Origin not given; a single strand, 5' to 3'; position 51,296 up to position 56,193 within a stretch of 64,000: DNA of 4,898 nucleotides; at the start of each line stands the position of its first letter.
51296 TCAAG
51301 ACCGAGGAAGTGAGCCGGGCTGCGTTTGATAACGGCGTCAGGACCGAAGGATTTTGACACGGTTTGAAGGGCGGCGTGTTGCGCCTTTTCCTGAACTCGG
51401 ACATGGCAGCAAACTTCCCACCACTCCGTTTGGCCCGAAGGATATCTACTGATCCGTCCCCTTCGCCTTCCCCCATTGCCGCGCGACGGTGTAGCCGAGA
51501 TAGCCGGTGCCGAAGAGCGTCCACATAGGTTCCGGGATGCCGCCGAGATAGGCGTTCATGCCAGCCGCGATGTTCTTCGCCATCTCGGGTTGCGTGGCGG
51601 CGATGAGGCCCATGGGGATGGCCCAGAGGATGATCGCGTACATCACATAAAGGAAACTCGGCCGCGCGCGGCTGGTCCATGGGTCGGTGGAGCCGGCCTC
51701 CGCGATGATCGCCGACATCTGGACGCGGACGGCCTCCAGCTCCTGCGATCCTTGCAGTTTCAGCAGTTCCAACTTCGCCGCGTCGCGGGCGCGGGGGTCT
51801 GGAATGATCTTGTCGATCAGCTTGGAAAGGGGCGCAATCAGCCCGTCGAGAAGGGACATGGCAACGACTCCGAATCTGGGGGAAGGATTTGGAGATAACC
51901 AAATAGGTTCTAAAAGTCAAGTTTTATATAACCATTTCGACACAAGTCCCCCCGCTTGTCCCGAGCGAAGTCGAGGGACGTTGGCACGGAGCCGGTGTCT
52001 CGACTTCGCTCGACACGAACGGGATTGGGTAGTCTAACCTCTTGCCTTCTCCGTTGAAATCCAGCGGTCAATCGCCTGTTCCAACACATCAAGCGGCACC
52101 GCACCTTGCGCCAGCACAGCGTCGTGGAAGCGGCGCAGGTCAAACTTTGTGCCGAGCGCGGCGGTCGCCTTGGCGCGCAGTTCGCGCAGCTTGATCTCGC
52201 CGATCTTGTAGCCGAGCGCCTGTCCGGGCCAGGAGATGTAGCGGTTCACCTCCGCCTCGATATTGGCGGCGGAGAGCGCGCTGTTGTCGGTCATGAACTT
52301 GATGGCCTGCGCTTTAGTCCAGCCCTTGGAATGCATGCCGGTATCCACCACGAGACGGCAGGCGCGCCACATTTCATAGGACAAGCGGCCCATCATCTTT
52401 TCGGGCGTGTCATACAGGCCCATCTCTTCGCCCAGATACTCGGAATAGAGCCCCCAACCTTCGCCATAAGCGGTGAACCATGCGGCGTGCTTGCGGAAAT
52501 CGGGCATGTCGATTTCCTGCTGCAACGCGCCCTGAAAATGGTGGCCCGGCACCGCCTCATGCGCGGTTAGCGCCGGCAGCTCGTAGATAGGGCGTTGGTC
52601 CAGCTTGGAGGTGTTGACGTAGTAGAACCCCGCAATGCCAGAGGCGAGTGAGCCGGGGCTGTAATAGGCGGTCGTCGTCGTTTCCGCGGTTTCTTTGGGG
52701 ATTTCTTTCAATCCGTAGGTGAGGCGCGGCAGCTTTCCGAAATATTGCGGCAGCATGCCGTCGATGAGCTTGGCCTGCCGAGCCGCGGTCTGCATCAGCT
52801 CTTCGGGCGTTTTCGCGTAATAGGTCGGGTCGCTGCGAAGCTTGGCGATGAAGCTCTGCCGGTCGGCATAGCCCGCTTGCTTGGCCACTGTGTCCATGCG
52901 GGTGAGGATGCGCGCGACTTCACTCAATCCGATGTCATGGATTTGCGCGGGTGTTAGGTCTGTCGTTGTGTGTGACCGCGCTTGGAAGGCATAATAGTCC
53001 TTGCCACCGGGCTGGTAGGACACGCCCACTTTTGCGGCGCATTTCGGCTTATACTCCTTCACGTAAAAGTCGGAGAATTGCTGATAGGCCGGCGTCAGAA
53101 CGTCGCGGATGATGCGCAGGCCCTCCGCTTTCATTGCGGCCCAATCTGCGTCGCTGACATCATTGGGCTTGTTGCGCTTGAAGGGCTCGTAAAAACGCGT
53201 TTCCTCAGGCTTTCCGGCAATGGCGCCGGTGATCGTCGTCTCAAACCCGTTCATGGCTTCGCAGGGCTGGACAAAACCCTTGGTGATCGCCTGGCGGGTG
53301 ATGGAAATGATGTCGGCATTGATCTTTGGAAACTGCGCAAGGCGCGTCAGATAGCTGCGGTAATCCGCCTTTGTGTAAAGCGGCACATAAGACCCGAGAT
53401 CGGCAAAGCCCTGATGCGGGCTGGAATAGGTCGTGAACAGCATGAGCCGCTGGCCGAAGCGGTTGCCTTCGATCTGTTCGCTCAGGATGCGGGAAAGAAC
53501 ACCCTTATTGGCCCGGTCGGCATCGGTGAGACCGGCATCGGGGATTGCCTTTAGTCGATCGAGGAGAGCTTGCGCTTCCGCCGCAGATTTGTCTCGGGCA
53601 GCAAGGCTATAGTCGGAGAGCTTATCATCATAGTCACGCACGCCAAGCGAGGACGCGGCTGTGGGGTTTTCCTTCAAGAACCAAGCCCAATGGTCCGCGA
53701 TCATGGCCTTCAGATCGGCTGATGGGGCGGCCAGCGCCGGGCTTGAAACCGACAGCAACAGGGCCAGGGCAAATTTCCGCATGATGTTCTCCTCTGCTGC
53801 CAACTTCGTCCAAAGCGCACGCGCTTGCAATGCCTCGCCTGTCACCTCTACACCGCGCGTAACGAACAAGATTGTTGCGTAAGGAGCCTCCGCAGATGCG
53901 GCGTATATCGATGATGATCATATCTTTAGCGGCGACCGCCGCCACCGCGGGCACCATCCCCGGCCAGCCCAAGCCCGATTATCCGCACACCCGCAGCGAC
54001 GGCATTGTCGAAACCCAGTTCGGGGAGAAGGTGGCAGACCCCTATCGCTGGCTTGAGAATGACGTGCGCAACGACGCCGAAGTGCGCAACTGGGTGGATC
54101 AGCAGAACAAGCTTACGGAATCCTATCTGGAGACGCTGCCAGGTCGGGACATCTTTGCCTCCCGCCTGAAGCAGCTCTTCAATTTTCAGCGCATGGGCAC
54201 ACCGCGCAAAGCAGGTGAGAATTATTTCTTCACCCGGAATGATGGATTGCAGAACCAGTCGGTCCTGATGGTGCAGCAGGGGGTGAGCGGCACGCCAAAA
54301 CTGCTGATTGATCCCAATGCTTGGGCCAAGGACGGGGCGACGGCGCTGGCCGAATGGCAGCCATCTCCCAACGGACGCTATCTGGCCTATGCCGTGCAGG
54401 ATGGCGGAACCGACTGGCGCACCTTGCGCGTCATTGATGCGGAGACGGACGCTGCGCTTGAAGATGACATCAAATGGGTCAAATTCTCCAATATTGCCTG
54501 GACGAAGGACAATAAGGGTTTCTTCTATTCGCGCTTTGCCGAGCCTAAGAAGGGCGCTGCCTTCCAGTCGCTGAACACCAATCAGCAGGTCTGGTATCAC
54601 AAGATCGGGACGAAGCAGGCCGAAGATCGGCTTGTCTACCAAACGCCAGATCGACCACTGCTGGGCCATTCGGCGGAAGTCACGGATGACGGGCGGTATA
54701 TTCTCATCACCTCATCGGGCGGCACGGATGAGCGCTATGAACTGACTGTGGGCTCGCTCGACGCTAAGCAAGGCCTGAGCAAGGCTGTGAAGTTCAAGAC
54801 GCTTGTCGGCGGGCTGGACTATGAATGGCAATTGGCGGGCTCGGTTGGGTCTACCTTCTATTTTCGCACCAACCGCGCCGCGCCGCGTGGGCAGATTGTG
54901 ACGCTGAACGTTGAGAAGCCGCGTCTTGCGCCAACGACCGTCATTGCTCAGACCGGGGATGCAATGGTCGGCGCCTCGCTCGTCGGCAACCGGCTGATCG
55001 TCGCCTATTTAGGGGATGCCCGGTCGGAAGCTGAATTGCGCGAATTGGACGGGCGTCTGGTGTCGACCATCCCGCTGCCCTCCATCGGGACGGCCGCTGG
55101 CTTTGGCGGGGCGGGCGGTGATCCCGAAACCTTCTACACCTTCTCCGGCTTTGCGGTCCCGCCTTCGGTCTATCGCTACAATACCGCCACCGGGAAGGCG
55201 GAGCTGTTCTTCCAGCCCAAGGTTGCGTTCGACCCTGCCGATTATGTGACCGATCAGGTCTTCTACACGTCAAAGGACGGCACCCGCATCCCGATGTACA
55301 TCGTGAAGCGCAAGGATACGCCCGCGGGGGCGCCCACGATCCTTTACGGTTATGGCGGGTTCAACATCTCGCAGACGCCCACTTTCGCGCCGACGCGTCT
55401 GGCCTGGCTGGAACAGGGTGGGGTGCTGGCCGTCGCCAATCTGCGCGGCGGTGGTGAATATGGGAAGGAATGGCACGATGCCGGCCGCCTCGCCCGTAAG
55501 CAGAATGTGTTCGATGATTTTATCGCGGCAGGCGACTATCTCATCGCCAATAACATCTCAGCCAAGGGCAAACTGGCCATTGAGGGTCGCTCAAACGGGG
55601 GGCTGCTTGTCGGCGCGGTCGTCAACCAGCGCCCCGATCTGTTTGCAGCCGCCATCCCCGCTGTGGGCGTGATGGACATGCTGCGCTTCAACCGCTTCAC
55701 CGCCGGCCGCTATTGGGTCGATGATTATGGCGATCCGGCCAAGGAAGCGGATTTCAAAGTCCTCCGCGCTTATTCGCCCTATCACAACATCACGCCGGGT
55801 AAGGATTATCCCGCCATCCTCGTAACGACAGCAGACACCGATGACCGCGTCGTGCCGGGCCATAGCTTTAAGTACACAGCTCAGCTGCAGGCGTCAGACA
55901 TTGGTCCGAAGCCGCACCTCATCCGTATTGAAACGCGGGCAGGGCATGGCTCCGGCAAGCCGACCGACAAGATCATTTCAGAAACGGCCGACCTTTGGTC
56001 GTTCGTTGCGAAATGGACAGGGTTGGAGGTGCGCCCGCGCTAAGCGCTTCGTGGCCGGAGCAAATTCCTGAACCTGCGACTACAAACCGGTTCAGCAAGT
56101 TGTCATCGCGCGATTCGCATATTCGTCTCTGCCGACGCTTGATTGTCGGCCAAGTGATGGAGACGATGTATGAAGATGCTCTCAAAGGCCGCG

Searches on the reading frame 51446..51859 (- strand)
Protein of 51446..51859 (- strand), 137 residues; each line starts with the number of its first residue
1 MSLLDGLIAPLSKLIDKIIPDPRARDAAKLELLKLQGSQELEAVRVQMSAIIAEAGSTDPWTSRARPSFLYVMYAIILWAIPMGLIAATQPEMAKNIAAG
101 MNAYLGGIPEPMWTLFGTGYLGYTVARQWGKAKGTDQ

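Call 5: search_protein_families(library=pfam, proteins=[window:51446-51859:-])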
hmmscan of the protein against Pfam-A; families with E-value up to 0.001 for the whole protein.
window:51446-51859:- (137 aa): 1 family
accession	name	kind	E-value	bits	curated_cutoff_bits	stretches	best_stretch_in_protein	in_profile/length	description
PF11351.13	GTA_holin_3TM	-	2.7e-31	109.1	24.8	1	6-128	2-123/123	Holin of 3TMs, for gene-transfer release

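Call 20: find_encoding_contigs(protein=window:51446-51859:-, flank=10000, max_places=10)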
Protein window:51446-51859:- (137 aa): 2 contigs read that carry it; 2 places shown.
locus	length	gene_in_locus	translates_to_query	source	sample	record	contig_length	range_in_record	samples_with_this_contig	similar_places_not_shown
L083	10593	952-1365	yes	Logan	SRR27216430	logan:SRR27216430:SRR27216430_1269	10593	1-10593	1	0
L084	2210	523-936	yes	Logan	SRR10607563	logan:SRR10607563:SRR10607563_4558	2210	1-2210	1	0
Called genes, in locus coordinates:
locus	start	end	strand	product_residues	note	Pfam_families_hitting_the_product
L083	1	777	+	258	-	?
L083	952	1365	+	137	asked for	PF11351:GTA_holin_3TM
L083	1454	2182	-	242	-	PF08279:HTH_11, PF19187:HTH_PafC (faint), PF13280:WYL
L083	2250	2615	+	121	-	PF04993:TfoX_N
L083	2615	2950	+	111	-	PF00903:Glyoxalase, PF22677:Ble-like_N (weak)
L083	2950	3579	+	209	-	PF01694:Rhomboid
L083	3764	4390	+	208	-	PF00881:Nitroreductase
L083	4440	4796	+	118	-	PF00392:GntR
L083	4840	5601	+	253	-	PF00149:Metallophos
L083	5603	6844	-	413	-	PF01773:Nucleos_tra2_N, PF07670:Gate, PF07662:Nucleos_tra2_C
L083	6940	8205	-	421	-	PF02308:MgtC, PF13194:DUF4010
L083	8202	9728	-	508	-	PF00587:tRNA-synt_2b, PF03129:HGTP_anticodon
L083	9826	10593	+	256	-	?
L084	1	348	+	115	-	?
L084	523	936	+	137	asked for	PF11351:GTA_holin_3TM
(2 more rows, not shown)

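Call 75: search_protein_families(library=ncbifam, proteins=[window:51449-51859:-], max_evalue=0.001)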
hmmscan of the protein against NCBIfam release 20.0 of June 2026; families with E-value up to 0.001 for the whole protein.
window:51449-51859:- (137 aa): 0 families

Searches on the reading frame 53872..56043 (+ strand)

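Call 52: search_protein_families(library=pfam, proteins=[window:53872-56043:+], max_evalue=0.00001)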
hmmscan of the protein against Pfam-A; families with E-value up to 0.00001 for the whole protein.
window:53872-56043:+ (723 aa): 2 families
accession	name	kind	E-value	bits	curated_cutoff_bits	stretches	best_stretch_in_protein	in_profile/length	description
PF02897.21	Peptidase_S9_N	-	1.1e-109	367.4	24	1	39-446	3-411/414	Prolyl oligopeptidase, N-terminal beta-propeller domain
PF00326.27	Peptidase_S9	-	1.4e-57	195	22.6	1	504-717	2-211/213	Prolyl oligopeptidase family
